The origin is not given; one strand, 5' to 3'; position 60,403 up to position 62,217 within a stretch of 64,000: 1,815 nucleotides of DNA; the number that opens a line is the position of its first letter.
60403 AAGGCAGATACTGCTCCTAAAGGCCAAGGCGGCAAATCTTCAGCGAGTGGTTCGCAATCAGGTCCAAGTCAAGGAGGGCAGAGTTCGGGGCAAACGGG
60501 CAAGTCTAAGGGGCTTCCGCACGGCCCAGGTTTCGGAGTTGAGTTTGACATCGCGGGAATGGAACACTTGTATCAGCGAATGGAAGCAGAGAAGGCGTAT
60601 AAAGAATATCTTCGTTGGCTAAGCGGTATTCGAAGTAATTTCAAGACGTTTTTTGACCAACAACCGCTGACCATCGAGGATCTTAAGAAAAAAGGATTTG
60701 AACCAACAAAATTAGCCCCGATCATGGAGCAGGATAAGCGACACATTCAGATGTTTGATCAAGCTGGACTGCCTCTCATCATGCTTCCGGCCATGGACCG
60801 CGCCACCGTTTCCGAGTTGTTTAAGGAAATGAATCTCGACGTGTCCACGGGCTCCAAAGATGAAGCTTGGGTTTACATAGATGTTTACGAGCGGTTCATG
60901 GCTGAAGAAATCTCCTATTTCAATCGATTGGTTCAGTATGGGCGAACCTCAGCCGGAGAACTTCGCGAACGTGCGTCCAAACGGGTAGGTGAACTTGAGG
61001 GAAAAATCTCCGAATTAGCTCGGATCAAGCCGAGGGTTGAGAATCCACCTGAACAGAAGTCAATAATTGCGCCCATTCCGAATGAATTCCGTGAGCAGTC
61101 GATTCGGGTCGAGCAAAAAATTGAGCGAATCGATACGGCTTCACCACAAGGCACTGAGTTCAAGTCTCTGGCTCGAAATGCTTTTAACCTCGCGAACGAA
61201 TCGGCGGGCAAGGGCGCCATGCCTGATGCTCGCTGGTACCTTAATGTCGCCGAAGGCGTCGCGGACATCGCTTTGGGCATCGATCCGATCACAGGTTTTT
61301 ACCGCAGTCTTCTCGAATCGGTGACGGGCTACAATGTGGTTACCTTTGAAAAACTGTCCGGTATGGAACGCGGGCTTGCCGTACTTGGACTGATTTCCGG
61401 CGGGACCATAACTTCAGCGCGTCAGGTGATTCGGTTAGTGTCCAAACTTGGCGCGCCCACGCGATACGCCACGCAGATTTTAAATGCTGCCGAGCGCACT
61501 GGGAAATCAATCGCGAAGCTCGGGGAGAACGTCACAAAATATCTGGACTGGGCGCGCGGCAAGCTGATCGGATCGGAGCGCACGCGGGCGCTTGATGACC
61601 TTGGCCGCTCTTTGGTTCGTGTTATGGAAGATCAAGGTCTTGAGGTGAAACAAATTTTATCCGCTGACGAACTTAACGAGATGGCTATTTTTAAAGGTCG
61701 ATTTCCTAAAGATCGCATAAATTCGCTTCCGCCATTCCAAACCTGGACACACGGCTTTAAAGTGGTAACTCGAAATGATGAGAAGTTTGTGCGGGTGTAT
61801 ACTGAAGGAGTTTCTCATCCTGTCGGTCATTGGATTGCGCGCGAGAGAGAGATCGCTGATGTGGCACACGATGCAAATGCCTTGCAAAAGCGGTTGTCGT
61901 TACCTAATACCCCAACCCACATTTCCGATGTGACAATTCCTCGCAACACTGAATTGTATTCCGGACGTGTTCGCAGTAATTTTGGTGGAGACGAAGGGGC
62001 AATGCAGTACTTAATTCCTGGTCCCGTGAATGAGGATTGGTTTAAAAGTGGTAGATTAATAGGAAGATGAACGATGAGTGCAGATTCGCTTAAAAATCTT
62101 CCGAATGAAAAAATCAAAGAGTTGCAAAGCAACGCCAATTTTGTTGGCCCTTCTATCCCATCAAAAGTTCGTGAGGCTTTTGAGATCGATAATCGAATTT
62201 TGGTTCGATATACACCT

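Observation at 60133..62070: Sec-signal protein with a PT-TG-like module and a TNT/NADase-like toxin head, with no recognisable delivery system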

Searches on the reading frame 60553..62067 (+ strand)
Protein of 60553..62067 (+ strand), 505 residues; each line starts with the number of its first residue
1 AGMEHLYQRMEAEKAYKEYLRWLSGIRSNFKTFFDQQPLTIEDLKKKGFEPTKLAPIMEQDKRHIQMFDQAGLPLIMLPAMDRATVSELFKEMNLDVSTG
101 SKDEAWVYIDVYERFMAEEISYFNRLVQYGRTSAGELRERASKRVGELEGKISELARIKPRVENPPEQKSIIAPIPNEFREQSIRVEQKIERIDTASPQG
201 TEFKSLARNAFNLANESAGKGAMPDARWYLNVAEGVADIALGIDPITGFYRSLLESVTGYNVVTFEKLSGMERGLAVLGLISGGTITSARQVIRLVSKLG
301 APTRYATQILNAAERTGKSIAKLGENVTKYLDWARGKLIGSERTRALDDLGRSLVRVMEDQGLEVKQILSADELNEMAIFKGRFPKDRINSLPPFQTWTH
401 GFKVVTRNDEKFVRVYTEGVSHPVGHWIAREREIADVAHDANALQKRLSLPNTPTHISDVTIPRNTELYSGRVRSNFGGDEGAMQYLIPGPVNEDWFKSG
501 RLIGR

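Call 9: find_homologous_proteins(query=window:60553-62067:+)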
Query window:60553-62067:+ (505 aa): 3 proteins with E <= 0.001 among 8000 candidates.
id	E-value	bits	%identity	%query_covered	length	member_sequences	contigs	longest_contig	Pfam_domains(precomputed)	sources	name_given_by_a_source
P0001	0.0e+0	1133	100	100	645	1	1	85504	PF14449.12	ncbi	-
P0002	1.5e-81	293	35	99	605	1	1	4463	PF14449.12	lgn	-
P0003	2.9e-71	259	39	78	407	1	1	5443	PF14449.12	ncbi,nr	ncbi:MAG: hypothetical protein HC902_08140 [Calothrix sp. SM1_5_4]|nr:hypothetical protein [Calothri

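Call 28: search_protein_families(library=pfam, alignment_id=A3, max_evalue=0.001)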
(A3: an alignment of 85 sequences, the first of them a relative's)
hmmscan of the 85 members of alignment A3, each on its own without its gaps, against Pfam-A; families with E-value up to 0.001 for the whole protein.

A. member 1, P0002 (605 aa): 1 family
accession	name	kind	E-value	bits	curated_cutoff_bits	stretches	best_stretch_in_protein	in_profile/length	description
PF14449.11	PT-TG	-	1e-07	32.2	23.5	1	339-399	3-52/68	Pre-toxin TG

B. families by the number of members that match (of 85 scanned): 12 families
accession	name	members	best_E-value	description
PF14449.11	PT-TG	33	4.7e-13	Pre-toxin TG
PF21724.2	DUF6861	2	1.8e-58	Family of unknown function (DUF6861)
PF05593.20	RHS_repeat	2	3.4e-10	RHS Repeat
PF04233.19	Phage_Mu_F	2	2.8e-07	Phage Mu protein F like protein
PF04740.18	LXG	1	1.6e-17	LXG domain of WXG superfamily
PF21726.2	DUF6862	1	3.3e-09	Family of unknown function (DUF6862)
PF04830.18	DUF637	1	2.1e-07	Possible hemagglutinin (DUF637)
PF04829.18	PT-VENN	1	4.6e-05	Pre-toxin domain with VENN motif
PF14021.12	TNT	1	0.00025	Tuberculosis necrotizing toxin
PF03527.20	RHS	1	0.00036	RHS protein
PF09851.14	SHOCT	1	0.00057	Short C-terminal domain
PF06705.16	SF-assemblin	1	0.00068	SF-assemblin/beta giardin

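Call 41: find_related_loci(query=window:60553-62067:+, collection=genome_contigs, flank=10000)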
Query window:60553-62067:+ (505 aa) in genome_contigs; peptide patterns used: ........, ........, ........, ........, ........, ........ (x = any residue, [..] = any of these).
65 stretches matched a pattern, but none encodes a relative of the query by tblastn (E <= 1e-3).

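Call 46: find_encoding_contigs(protein=P0002, flank=6000, max_places=3)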
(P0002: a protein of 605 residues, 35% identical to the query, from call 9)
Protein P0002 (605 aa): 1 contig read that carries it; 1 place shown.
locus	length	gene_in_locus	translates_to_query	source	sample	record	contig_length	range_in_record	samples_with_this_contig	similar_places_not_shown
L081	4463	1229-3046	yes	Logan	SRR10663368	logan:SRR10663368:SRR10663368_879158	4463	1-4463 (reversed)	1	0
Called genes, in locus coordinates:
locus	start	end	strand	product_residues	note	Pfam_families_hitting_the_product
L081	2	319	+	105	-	?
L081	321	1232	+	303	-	-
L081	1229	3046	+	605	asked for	PF14449:PT-TG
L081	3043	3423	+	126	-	PF25857:DUF7957 (weak)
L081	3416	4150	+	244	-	PF08241:Methyltransf_11 (faint), PF13649:Methyltransf_25 (weak)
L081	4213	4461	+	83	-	?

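Call 47: find_encoding_contigs(protein=P0003, flank=6000, max_places=3)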
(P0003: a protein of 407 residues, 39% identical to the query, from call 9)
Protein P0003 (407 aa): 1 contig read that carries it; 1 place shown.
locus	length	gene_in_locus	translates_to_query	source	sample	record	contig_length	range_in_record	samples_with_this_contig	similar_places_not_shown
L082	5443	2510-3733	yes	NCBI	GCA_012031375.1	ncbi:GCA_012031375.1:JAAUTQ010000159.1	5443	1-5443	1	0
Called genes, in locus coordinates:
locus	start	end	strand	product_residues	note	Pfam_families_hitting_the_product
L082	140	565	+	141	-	-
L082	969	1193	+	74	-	-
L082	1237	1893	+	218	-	-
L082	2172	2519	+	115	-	-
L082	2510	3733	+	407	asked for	PF14449:PT-TG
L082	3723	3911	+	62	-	-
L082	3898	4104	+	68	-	-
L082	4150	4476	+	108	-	PF25857:DUF7957 (weak)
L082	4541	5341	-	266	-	-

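Call 81: search_protein_families(library=pfam, proteins=[L081:3043-3420:+], max_evalue=0.1)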
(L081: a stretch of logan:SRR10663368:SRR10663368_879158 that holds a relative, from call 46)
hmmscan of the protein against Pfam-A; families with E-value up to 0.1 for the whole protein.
L081:3043-3420:+ (126 aa): 0 families

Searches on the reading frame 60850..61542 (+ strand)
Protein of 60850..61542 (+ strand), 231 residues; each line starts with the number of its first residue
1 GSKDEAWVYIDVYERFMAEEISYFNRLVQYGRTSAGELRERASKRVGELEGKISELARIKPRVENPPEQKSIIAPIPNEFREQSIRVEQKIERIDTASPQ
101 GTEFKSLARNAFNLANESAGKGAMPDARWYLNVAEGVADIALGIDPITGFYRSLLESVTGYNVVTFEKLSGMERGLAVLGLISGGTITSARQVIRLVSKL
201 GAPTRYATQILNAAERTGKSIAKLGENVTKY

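Call 103: find_related_loci(query=A12, collection=metagenome_contigs, flank=5000)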
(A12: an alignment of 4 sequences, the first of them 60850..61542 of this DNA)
Query A12 (231 aa) in metagenome_contigs; peptide patterns used: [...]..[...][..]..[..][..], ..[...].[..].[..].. (x = any residue, [..] = any of these).
600 stretches matched a pattern (row limit reached: there are more); 2 encode a relative of the query (tblastn E <= 1e-3); 2 distinct loci.
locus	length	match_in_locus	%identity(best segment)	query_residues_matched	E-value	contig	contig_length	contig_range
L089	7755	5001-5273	34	111-201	8e-14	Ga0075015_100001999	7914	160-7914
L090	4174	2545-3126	28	20-185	9e-11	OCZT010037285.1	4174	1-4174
